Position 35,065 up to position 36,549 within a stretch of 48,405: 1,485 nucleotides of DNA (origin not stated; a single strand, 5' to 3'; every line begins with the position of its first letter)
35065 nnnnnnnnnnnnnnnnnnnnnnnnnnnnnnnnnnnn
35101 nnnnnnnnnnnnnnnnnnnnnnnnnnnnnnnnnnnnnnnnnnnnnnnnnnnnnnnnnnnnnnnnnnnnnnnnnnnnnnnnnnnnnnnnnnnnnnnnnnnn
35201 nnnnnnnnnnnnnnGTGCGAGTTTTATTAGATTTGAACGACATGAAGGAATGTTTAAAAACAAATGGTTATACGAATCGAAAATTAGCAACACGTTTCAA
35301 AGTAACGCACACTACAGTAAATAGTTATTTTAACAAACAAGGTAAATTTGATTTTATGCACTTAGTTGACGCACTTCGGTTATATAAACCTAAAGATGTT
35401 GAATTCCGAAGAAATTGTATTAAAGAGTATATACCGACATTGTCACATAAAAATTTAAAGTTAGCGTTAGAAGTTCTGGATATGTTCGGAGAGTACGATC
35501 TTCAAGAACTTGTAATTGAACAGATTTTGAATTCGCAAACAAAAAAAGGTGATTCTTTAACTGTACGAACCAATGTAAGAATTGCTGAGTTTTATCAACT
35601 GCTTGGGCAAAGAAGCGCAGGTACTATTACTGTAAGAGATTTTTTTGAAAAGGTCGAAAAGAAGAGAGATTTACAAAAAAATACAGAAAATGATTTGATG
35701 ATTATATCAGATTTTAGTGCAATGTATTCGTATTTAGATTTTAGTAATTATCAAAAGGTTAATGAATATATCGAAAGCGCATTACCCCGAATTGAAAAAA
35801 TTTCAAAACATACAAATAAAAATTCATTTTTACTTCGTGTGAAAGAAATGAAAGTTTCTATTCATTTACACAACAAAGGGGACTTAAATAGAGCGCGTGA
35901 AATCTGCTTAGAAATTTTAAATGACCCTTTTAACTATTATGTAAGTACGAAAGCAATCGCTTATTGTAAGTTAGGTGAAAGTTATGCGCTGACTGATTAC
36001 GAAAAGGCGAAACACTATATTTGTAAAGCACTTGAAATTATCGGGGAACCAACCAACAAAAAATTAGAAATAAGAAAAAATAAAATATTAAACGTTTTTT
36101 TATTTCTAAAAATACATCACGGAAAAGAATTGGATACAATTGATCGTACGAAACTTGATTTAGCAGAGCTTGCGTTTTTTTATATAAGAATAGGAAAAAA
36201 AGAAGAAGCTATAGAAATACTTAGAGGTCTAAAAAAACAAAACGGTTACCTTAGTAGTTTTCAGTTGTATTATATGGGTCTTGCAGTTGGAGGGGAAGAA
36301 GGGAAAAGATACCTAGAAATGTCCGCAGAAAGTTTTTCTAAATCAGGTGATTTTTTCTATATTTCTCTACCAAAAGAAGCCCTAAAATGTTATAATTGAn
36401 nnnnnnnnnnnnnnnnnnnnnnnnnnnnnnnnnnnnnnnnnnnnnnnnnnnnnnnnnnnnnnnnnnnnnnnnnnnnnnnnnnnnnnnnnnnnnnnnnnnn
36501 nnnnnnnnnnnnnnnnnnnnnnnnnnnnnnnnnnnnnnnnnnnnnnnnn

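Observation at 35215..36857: Receptor plus secreted-peptide communication cassette (arbitrium-type aimR-aimP-aimX layout) at the lysis-lysogeny switch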

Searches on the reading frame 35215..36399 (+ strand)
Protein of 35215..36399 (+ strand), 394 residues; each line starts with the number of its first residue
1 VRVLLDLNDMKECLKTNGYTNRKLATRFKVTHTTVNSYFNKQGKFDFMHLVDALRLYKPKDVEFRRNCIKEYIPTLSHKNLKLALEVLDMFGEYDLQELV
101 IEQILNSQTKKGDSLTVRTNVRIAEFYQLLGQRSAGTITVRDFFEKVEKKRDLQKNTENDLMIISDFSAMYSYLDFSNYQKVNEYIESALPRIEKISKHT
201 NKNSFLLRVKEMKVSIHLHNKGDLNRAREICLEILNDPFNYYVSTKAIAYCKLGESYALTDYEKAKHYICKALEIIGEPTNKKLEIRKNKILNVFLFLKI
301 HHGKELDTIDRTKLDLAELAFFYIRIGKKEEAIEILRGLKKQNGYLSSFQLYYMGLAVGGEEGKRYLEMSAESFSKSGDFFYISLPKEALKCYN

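Call 3: search_protein_families(library=pfam, proteins=[window:35215-36399:+], max_evalue=0.1)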
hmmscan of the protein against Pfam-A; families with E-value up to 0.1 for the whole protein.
window:35215-36399:+ (394 aa): 11 families
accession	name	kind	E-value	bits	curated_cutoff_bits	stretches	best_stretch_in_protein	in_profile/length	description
PF22871.2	AimR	-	1.3e-42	146.5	26.7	1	68-391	4-308/309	AimR transcriptional regulator-like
PF13181.12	TPR_8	-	9.4e-05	22.7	25.7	0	249-275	3-30/34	Tetratricopeptide repeat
PF14689.11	SPOB_a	-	0.0023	17.9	28.1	1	171-200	31-60/62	Sensor_kinase_SpoOB-type, alpha-helical domain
PF10602.15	RPN7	-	0.0089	16.2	29.6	0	316-337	39-60/174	26S proteasome subunit RPN7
PF01381.28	HTH_3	-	0.01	16.3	23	1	11-52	2-43/55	Helix-turn-helix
PF13174.12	TPR_6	-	0.015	16.4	26.3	0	319-342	6-29/33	Tetratricopeptide repeat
PF13424.12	TPR_12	-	0.015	16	30.1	0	246-275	44-74/77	Tetratricopeptide repeat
PF11427.14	HTH_Tnp_Tc3_1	-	0.029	14.6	21.1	0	206-241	13-47/50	Tc3 transposase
PF07719.23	TPR_2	-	0.032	14.8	27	0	248-275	2-30/34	Tetratricopeptide repeat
PF20292.4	MC7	-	0.037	14.5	27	0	123-151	13-41/69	ABC-three component (ABC-3C) system Middle Component 7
PF14559.12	TPR_19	-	0.1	13.4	25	0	317-343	29-55/68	Tetratricopeptide repeat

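Call 4: search_protein_families(library=phrogs, proteins=[window:35215-36399:+], max_evalue=0.1)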
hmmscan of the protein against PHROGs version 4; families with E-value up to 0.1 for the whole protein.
window:35215-36399:+ (394 aa): 5 families
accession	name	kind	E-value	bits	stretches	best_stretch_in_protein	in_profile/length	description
phrog_1728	-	transcription regulation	3.8e-111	372.7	1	7-393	5-376/380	transcriptional regulator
phrog_4779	-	transcription regulation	4.3e-05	24.9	1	8-71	5-69/98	transcriptional regulator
phrog_17475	-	unknown function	0.047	15.1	0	137-200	4-67/98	-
phrog_20467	-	DNA, RNA and nucleotide metabolism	0.062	14.2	0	9-42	70-102/112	HNH endonuclease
phrog_8131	-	unknown function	0.064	13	1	144-251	413-532/559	-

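Call 9: search_solved_structures(query=window:35215-36399:+, max_evalue=0.01, show_alignments=2)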
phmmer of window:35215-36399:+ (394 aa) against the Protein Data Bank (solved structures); distinct sequences matched with E-value up to 0.01: 0.

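Call 23: find_related_loci(query=window:35215-36399:+, collection=genome_contigs, flank=3000)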
Query window:35215-36399:+ (394 aa) in genome_contigs; peptide patterns used: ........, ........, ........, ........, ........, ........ (x = any residue, [..] = any of these).
227 stretches matched a pattern; 1 encode a relative of the query (tblastn E <= 1e-3); 1 distinct loci.
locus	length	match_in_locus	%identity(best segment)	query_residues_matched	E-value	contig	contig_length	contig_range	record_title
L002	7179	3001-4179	96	2-394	0e+0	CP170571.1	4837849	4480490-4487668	Bacillus toyonensis strain GXUN31-2 chromosome, complete genome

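Call 24: search_dna_similar(query=window:35215-36399:+, collection=phages, mode=protein, max_rows=60, max_evalue=0.00001)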
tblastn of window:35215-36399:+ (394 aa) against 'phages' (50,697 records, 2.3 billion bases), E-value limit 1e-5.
Records with a match: 28; places in all: 28; records where one place covers at least 80% of the query: 27.
Best place of each record, by identity: 60-80% 4; <60% 24.
By first word of the organism name: Bacillus 28.
By host as written in the record: Bacillus cereus 7; Bacillus thuringiensis 4; Bacillus anthracis 2; Bacillus thuringiensis BGSC 4AJ1 2; Bacillus thuringiensis subsp. Kurstaki 2; Bacillus thuringiensis serovar tenebrionis strain YBT-1765 2; Bacillus thuringiensis VKM B-83 2; Bacillus cereus N1 1; and 6 more.
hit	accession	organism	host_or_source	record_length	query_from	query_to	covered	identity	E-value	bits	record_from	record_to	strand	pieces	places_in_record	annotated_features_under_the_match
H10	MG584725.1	Bacillus phage BVE2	Bacillus cereus N1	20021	1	394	100%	64.6%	5e-167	523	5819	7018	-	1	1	hypothetical protein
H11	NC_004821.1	Bacillus phage phBC6A52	Bacillus cereus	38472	1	394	100%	63.3%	5e-163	512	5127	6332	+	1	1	helix-turn-helix protein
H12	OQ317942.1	Bacillus phage 0105phi7-2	Bacillus thuringiensis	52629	7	394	98%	61.8%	1e-156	494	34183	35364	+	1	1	AimR-like quorum sensing transcription regulator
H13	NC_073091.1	Bacillus phage 0105phi7-2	Bacillus thuringiensis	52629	7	394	98%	61.8%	1e-156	494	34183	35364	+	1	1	AimR-like quorum sensing transcription regulator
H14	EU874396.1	Bacillus phage IEBH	Bacillus thuringiensis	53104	7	394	98%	45.6%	1e-95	318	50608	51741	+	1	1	helix-turn-helix protein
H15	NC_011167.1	Bacillus phage IEBH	Bacillus thuringiensis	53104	7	394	98%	45.6%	1e-95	318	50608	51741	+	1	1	transcriptional regulator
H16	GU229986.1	Bacillus phage 250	Bacillus cereus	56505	7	394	98%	45.6%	1e-95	318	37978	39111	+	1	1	helix-turn-helix domain protein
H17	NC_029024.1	Bacillus phage 250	Bacillus cereus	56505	7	394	98%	45.6%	1e-95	318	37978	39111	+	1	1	transcriptional regulator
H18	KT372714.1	Bacillus phage vB_BtS_BMBtp16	Bacillus thuringiensis YBT-1518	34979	14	386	95%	31.8%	8e-33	136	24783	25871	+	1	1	DNA-binding protein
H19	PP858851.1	Bacillus phage PHBA67-J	Bacillus cereus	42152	7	387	97%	30.7%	3e-34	140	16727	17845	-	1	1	hypothetical protein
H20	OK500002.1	Bacillus phage vB_BanS_Athena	Bacillus anthracis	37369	7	390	97%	28.5%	4e-27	119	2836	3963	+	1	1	aimr transcriptional regulator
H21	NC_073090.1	Bacillus phage vB_BanS_Athena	Bacillus anthracis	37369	7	390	97%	28.5%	4e-27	119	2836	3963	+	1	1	aimr transcriptional regulator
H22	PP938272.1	Bacillus phage PHBA67-T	Bacillus cereus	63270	1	390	99%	27.8%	7e-25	112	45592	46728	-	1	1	hypothetical protein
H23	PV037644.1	Bacillus phage vB_BcM_CUBc25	Bacillus cereus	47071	9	390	97%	26.8%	3e-22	104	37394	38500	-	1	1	AimR family lysis-lysogeny pheromone receptor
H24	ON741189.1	Bacillus phage vB_BceS_LY4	Bacillus cereus 367-H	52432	7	387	97%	26.7%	3e-22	104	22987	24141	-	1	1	helix-turn-helix transcriptional regulator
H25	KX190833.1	Bacillus phage vB_BtS_BMBtp14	Bacillus thuringiensis BGSC 4AJ1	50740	20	391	94%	27.0%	6e-21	100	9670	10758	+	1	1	DNA-binding protein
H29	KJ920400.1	Bacillus phage Waukesha92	Bacillus thuringiensis subsp. Kurstaki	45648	20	387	93%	26.3%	1e-23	109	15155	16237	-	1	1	hypothetical protein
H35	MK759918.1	Bacillus phage vB_BtS_B83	Bacillus thuringiensis VKM B-83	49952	14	393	96%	25.0%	5e-21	101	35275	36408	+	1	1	XRE-family transcriptional regulator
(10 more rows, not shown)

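Call 28: get_annotated_region(hit=H10, flank=2500)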
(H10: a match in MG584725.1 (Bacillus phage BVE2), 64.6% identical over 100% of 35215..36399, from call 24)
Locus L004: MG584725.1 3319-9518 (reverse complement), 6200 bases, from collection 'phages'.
description: Bacillus phage BVE2, complete genome.
organism: Bacillus phage BVE2 (NCBI taxid 2059851)
taxonomy: Viruses; Duplodnaviria; Heunggongvirae; Uroviricota; Caudoviricetes
host: Bacillus cereus N1; source: Southwest Indian Ocean; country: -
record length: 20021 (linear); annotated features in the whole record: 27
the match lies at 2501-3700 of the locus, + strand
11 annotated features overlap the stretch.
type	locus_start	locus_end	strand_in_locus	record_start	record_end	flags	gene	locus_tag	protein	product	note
CDS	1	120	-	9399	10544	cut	-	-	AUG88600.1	integrase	-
CDS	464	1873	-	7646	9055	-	-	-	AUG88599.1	hypothetical protein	-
CDS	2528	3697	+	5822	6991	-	-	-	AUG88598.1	hypothetical protein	-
CDS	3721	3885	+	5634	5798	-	-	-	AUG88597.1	hypothetical protein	-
CDS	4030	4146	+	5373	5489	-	-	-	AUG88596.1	hypothetical protein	-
CDS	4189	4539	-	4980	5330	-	-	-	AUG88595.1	XRE family transcriptional regulator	-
CDS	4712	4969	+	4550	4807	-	-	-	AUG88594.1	DNA-binding protein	-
CDS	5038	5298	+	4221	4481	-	-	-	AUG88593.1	hypothetical protein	-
CDS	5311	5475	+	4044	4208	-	-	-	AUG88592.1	hypothetical protein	-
CDS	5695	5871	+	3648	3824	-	-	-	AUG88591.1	hypothetical protein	-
CDS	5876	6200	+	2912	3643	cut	-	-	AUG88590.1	DnaD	DnaD and phage-associated domain-containing protein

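Call 29: get_annotated_region(hit=H11, flank=2500)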
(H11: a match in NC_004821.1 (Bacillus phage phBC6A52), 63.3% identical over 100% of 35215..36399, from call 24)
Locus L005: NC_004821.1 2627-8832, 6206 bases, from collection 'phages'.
description: Bacillus prophage phBC6A52, complete genome.
organism: Bacillus phage phBC6A52 (NCBI taxid 225726)
taxonomy: Viruses; Duplodnaviria; Heunggongvirae; Uroviricota; Caudoviricetes
host: Bacillus cereus; source: -; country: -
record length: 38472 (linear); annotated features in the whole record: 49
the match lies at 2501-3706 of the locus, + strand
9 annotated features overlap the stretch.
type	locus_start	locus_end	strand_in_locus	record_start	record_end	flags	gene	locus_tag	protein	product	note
CDS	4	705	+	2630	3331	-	-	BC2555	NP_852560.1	hypothetical protein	-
CDS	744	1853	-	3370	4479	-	-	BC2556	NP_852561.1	DNA integration/recombination/invertion protein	-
CDS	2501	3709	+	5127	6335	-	-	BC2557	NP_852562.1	helix-turn-helix protein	-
CDS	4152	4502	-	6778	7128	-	-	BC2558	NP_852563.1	Transcriptional regulator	-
CDS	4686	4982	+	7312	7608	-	-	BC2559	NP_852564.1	hypothetical protein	-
CDS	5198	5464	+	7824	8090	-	-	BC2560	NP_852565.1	hypothetical protein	-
CDS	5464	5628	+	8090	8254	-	-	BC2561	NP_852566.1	hypothetical protein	-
CDS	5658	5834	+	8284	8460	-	-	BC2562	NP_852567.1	hypothetical protein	-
CDS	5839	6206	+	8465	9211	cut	-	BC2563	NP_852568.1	replication protein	-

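Call 30: get_annotated_region(hit=H14, flank=2500)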
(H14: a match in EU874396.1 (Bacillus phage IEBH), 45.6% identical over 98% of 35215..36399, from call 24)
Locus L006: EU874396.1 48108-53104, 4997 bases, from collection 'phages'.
description: Bacillus phage IEBH, complete genome.
organism: Bacillus phage IEBH (NCBI taxid 2884422)
taxonomy: Viruses; Duplodnaviria; Heunggongvirae; Uroviricota; Caudoviricetes; Cecivirus; Cecivirus IEBH
host: Bacillus thuringiensis; source: -; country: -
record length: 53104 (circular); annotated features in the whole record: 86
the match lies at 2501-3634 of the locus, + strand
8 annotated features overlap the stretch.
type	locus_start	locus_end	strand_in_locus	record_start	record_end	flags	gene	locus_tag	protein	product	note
CDS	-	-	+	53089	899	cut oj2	-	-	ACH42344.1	hypothetical protein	-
CDS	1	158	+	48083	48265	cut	-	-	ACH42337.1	ABC transporter, permease protein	-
CDS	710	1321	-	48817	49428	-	-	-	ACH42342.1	hypothetical protein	-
CDS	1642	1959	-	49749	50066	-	-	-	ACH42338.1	prophage repressor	HTH-XRE superfamily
CDS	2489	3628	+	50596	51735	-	-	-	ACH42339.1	helix-turn-helix protein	potential repressor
CDS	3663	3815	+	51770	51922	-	-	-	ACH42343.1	hypothetical protein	-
CDS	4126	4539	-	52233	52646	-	-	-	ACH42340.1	helix-turn-helix domain protein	HTH-XRE superfamily; potential repressor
CDS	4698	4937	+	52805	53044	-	-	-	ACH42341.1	helix-turn-helix domain protein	HTH-XRE superfamily; potential repressor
